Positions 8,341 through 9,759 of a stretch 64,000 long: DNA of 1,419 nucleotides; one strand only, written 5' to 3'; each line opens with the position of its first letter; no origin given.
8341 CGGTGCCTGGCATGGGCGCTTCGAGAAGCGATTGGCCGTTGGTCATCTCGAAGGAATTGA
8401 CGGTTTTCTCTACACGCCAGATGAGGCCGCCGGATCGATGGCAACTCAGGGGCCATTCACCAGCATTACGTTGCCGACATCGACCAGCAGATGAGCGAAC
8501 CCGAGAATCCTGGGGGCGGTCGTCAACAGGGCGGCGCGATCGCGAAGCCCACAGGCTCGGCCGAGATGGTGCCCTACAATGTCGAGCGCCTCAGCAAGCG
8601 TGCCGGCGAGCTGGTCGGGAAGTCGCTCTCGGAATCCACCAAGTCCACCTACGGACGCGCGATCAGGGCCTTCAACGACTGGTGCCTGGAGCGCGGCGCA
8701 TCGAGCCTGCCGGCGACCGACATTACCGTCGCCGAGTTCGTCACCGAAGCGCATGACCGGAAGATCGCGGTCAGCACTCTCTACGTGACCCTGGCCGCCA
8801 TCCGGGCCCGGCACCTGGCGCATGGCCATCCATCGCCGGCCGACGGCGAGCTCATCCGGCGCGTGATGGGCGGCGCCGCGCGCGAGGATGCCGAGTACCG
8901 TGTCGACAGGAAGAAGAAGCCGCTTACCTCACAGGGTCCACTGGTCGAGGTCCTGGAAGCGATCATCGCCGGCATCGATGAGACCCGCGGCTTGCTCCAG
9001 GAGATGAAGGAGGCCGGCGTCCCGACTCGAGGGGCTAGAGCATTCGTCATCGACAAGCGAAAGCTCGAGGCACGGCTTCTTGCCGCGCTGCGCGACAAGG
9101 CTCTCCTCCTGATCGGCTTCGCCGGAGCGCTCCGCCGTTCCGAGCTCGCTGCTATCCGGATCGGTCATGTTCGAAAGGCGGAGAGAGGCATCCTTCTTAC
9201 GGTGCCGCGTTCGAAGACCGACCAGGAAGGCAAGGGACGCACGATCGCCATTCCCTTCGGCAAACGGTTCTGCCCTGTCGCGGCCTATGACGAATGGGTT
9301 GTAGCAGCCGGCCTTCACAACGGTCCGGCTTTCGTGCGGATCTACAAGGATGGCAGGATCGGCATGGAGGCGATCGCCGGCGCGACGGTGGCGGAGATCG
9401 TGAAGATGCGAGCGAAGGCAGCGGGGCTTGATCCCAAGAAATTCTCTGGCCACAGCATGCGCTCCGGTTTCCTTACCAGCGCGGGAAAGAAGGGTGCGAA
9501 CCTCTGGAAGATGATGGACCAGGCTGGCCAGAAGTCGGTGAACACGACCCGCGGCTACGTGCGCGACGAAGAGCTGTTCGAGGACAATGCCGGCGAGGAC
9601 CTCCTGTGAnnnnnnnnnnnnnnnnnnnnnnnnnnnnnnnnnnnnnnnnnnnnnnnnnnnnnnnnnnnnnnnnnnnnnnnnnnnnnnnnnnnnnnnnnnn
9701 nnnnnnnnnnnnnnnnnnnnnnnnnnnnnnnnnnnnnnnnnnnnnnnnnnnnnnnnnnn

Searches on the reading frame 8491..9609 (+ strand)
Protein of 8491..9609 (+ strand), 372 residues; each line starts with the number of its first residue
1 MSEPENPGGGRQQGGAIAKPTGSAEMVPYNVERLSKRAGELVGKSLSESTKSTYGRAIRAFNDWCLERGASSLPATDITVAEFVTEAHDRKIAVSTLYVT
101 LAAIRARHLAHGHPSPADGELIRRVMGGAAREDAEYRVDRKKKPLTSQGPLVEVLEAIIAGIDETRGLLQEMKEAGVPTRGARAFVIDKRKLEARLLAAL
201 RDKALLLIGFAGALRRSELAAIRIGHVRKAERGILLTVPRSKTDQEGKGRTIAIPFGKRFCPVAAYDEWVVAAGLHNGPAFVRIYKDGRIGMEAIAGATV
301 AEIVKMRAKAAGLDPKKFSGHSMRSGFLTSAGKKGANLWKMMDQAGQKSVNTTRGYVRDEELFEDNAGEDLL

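Call 10: search_protein_families(library=pfam, proteins=[window:8491-9609:+], max_evalue=0.01)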
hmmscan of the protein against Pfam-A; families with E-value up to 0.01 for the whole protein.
window:8491-9609:+ (372 aa): 3 families
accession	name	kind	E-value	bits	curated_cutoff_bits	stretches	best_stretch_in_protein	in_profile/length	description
PF00589.27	Phage_integrase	-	5.3e-11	43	27.1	1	199-360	21-169/172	Phage integrase family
PF02899.23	Phage_int_SAM_1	-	6.9e-07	29.9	22.3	1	44-106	12-74/83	Phage integrase, N-terminal SAM-like domain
PF13495.12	Phage_int_SAM_4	-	0.0046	17.8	27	1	44-105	12-72/85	Phage integrase, N-terminal SAM-like domain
